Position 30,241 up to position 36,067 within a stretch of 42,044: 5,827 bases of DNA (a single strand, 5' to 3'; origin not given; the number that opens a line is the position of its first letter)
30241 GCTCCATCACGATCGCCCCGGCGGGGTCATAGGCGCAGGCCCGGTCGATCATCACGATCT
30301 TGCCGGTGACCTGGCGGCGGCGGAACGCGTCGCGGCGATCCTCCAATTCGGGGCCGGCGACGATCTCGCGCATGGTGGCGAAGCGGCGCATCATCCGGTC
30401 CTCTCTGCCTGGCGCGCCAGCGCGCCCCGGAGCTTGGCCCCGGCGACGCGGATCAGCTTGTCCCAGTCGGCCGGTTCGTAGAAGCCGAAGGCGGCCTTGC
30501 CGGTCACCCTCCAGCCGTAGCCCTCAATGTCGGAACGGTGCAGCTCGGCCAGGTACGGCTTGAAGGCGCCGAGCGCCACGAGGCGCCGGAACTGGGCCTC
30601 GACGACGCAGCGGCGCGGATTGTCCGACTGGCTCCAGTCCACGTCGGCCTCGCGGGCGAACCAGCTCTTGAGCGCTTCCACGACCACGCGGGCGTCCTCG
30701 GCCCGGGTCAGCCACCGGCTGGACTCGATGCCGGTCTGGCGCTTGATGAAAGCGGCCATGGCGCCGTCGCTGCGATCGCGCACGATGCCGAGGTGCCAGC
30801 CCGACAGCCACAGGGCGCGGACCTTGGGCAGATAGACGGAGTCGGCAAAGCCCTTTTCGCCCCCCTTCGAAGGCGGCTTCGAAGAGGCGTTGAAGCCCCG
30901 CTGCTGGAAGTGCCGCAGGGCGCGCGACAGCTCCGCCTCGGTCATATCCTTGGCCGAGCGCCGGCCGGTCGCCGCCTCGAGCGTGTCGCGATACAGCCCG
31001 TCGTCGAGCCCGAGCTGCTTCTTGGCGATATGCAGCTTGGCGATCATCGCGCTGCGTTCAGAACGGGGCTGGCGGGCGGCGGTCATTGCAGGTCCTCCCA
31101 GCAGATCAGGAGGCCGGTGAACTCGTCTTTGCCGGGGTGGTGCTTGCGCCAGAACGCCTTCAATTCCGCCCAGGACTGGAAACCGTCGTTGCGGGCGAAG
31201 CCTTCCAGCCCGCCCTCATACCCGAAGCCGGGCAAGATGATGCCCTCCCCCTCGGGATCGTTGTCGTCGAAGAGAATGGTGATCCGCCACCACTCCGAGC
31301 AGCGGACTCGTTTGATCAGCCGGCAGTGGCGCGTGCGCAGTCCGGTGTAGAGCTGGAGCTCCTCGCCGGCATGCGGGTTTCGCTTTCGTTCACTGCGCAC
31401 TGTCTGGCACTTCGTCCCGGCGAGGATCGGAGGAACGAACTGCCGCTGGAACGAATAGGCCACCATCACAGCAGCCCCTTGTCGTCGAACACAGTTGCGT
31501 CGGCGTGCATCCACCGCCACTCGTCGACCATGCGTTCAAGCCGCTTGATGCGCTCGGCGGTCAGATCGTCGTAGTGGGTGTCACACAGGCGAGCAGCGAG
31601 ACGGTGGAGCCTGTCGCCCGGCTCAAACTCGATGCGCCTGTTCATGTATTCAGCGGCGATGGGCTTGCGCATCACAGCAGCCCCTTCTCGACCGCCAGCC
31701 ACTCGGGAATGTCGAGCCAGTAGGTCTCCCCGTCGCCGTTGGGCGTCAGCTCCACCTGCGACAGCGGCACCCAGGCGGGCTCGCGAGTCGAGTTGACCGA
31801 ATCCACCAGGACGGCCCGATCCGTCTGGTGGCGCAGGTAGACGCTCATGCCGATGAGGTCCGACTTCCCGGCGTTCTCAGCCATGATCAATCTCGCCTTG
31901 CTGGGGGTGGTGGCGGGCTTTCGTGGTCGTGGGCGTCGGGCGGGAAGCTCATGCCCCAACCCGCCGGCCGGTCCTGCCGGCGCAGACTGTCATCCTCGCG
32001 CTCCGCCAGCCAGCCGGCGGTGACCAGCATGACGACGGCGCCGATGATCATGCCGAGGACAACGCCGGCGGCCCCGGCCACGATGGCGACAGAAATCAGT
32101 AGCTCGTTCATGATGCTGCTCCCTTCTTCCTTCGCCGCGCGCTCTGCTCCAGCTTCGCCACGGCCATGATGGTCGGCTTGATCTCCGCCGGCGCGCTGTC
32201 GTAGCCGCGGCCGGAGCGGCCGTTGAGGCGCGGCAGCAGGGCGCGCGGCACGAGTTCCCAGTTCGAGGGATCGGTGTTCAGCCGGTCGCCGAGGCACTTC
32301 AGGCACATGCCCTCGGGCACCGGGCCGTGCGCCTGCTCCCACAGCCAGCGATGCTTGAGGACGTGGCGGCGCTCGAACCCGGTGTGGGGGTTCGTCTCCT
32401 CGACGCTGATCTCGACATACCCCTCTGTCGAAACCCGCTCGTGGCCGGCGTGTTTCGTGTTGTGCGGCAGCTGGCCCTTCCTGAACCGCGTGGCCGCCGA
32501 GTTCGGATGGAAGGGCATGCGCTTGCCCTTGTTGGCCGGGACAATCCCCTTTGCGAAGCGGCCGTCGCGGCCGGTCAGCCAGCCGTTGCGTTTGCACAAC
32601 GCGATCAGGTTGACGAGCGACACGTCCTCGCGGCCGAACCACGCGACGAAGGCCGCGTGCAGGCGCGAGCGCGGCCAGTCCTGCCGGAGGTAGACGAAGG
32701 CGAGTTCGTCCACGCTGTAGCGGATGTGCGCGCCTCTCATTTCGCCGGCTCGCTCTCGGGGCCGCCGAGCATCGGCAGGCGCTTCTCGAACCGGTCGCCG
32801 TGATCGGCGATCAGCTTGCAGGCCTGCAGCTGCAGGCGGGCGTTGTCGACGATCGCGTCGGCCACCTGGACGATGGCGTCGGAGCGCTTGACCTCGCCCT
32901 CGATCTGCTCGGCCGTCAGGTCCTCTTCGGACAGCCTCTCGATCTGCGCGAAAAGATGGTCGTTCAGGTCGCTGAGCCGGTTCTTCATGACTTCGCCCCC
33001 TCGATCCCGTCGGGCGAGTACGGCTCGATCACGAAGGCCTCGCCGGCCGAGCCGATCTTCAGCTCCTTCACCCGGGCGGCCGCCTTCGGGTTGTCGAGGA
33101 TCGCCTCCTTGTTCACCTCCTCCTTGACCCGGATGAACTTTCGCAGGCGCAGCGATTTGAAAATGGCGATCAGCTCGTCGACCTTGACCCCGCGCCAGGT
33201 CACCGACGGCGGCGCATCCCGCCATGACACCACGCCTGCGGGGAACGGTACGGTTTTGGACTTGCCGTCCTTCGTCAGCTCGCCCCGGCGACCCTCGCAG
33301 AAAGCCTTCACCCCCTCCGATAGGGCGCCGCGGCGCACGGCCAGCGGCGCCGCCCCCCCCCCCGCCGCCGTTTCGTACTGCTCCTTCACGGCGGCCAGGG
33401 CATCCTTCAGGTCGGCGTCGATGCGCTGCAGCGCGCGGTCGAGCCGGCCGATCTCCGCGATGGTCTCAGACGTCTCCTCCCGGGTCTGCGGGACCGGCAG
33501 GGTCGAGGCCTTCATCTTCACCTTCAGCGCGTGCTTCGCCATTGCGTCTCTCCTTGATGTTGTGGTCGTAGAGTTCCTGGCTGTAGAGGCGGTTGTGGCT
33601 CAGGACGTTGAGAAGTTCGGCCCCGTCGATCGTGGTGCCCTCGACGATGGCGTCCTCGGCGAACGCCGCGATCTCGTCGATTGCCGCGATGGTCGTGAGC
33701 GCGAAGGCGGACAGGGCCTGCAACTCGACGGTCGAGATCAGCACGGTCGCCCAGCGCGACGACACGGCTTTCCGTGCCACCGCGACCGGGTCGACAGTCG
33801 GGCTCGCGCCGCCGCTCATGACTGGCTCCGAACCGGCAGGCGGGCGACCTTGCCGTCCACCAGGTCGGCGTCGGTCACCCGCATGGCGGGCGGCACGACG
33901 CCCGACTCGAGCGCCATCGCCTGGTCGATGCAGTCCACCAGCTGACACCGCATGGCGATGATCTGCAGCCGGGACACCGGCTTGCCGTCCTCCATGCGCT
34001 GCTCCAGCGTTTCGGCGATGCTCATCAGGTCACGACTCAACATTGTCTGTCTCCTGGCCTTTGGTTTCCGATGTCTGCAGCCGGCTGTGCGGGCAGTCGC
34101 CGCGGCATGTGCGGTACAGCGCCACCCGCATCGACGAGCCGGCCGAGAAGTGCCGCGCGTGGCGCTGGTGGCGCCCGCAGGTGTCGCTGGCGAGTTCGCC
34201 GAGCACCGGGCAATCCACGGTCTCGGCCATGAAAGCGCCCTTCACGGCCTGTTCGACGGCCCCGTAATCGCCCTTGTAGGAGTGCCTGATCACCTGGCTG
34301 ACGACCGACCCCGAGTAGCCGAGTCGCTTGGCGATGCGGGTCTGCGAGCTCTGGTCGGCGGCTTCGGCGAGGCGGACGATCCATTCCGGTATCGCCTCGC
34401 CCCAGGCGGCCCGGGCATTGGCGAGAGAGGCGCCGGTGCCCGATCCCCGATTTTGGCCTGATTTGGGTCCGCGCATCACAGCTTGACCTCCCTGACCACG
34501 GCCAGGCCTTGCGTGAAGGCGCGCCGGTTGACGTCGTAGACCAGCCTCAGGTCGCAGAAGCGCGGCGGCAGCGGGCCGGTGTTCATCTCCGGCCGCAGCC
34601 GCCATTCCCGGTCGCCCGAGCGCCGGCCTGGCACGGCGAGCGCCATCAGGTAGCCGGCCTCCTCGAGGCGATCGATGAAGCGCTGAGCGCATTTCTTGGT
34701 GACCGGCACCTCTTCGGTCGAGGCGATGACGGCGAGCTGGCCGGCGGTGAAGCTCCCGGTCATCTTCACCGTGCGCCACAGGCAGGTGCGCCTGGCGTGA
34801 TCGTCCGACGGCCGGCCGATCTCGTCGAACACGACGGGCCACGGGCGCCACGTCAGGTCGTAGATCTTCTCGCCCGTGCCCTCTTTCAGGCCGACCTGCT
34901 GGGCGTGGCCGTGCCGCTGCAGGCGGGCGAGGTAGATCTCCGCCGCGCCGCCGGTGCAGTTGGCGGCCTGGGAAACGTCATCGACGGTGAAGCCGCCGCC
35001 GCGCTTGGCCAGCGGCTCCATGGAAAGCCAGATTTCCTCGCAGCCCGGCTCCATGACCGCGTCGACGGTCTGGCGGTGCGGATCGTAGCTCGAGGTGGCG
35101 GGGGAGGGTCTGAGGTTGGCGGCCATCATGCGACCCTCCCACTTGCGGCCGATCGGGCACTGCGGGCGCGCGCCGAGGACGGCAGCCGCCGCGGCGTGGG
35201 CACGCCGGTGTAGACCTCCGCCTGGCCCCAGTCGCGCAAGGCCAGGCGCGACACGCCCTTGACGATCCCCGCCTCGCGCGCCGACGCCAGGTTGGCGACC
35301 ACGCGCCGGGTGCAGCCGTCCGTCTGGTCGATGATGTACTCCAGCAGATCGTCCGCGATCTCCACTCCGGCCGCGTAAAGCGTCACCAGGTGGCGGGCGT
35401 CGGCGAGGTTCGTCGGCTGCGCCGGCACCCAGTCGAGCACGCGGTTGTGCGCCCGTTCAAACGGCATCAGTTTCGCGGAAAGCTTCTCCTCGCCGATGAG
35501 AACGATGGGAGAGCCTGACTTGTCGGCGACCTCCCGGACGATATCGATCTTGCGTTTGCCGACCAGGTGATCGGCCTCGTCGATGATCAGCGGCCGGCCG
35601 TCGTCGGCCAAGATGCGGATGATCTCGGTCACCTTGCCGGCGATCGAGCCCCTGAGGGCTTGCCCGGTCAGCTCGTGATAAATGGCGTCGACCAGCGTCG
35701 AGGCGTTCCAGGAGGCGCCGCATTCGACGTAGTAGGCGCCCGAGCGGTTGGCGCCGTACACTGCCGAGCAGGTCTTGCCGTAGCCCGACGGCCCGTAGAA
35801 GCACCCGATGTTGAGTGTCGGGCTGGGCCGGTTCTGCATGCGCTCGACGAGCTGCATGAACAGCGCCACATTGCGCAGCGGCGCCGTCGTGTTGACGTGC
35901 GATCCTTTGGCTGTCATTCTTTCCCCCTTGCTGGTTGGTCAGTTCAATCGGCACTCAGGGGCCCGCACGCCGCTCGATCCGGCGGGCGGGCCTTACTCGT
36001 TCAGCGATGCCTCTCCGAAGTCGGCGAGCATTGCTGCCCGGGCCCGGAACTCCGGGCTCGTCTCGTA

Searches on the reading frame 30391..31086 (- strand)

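Call 80: search_protein_families(library=pfam, proteins=[window:30391-31086:-], max_evalue=0.001)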
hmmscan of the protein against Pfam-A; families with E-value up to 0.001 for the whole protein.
window:30391-31086:- (231 aa): 1 family
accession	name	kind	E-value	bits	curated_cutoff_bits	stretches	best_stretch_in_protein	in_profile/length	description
PF06252.17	GemA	-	1.2e-33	117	27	1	27-145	1-119/119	Bacteriophage Mu, GemA protein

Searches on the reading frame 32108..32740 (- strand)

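Call 80: search_protein_families(library=pfam, proteins=[window:32108-32740:-], max_evalue=0.001)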
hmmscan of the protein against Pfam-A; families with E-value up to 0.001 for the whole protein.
window:32108-32740:- (210 aa): 1 family
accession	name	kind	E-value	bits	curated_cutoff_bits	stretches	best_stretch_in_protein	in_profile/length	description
PF13392.12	HNH_3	-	8.5e-07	29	24.8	1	128-166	2-41/46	HNH endonuclease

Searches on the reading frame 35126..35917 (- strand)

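Call 80: search_protein_families(library=pfam, proteins=[window:35126-35917:-], max_evalue=0.001)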
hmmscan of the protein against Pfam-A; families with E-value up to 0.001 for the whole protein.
window:35126-35917:- (263 aa): 2 families
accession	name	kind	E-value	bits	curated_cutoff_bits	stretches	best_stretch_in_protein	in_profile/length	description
PF13401.12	AAA_22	-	6.8e-10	39.8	27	1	36-149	6-129/130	AAA domain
PF00004.35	AAA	-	6.6e-05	23.8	21.2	1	39-122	2-73/131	ATPase family associated with various cellular activities (AAA)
